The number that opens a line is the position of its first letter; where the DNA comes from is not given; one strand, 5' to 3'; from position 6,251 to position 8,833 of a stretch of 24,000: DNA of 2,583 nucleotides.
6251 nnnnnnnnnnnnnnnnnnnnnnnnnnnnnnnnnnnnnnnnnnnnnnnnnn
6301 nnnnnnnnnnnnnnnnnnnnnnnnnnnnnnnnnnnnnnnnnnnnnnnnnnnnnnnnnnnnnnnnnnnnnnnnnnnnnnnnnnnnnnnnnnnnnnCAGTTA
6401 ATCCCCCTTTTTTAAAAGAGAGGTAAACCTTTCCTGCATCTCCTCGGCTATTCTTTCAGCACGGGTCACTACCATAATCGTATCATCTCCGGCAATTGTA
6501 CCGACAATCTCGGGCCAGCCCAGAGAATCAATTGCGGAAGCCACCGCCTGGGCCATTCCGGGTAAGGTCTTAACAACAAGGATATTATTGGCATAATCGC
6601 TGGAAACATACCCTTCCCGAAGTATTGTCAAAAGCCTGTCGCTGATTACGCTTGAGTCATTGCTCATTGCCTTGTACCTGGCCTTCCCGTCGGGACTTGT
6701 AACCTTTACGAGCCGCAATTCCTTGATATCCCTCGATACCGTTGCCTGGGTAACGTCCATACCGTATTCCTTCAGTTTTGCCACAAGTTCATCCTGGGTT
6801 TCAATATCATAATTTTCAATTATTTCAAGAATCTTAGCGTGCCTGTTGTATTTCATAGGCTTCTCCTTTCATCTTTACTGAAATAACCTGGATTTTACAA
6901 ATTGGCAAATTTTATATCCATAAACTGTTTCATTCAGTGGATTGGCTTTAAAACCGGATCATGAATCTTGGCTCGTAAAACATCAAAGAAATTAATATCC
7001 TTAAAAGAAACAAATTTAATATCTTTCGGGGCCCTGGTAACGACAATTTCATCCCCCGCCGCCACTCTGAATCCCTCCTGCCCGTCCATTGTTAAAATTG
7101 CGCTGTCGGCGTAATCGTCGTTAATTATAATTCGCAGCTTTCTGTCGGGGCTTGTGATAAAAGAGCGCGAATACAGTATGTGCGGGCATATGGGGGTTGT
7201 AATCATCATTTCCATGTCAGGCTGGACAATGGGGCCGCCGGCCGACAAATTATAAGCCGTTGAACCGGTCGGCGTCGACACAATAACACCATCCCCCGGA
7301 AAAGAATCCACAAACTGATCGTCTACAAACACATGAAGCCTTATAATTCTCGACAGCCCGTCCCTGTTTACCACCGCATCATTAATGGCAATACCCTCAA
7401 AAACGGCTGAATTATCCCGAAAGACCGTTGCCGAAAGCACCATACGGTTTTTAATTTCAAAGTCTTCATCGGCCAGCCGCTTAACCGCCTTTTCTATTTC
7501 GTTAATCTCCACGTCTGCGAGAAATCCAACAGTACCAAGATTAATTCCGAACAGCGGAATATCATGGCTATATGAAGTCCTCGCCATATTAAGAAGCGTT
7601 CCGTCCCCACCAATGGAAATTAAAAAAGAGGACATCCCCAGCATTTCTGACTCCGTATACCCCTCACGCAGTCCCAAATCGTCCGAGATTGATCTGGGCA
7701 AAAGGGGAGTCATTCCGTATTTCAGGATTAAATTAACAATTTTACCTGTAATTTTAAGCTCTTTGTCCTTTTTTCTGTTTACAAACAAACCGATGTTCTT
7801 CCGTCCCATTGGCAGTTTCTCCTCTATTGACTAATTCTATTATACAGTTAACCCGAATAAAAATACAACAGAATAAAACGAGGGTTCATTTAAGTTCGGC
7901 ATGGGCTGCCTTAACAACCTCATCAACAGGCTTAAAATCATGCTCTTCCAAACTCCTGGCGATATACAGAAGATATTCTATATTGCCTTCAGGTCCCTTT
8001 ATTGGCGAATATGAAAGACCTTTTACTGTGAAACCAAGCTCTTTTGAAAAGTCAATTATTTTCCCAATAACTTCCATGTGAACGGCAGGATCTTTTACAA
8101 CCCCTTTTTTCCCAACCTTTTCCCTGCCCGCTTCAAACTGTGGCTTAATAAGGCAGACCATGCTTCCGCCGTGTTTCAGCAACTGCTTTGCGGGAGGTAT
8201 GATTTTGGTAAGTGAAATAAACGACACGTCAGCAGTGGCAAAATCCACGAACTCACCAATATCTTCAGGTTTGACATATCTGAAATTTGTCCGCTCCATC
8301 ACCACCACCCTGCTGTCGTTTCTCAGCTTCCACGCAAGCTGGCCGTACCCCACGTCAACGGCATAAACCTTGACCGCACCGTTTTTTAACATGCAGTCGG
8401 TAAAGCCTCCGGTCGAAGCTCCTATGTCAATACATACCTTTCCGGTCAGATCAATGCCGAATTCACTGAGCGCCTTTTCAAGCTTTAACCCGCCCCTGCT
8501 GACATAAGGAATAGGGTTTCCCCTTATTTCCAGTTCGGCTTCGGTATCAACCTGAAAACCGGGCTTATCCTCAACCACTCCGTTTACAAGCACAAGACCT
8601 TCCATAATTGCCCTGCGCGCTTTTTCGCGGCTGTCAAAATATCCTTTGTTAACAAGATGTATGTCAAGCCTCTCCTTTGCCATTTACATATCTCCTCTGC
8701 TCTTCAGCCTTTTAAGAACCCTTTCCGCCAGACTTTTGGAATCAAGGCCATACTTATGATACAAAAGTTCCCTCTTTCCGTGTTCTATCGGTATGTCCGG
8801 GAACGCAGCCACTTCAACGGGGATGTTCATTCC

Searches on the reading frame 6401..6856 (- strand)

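Call 64: search_protein_families(library=pfam, proteins=[window:6401-6856:-], max_evalue=0.00001)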
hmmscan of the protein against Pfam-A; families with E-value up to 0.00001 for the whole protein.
window:6401-6856:- (152 aa): 2 families
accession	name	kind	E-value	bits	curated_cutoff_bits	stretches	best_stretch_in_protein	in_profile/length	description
PF02863.23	Arg_repressor_C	-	3.6e-30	104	25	1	79-145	1-67/68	Arginine repressor, C-terminal domain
PF01316.27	Arg_repressor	-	1.9e-24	85.6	27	1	2-67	3-68/70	Arginine repressor, DNA binding domain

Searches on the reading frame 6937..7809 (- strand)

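Call 64: search_protein_families(library=pfam, proteins=[window:6937-7809:-], max_evalue=0.00001)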
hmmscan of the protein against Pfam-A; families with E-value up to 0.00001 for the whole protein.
window:6937-7809:- (291 aa): 2 families
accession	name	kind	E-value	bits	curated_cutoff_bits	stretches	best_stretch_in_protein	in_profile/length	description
PF20143.4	NAD_kinase_C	-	1.9e-31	108.9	23.7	1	143-268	2-125/126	ATP-NAD kinase C-terminal domain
PF01513.26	NAD_kinase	-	4.5e-13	50.1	25.5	1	60-116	73-129/130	ATP-NAD kinase N-terminal domain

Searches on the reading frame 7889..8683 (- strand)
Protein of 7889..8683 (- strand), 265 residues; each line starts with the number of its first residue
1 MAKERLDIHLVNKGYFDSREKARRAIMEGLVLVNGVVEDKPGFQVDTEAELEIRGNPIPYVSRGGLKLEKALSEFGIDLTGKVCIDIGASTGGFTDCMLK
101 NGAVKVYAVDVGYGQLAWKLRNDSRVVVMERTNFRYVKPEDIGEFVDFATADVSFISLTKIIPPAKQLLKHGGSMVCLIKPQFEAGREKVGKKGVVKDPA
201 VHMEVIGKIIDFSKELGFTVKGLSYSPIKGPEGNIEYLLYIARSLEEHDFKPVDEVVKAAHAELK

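Call 64: search_protein_families(library=pfam, proteins=[window:7889-8683:-], max_evalue=0.00001)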
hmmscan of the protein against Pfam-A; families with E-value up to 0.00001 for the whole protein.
window:7889-8683:- (265 aa): 2 families
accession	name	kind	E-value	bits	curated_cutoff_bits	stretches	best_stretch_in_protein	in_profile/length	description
PF01728.25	FtsJ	-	3.6e-49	167.6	24.1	1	60-240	1-178/181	FtsJ-like methyltransferase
PF01479.30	S4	-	9.3e-13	48.1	22.8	1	4-50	1-47/48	S4 domain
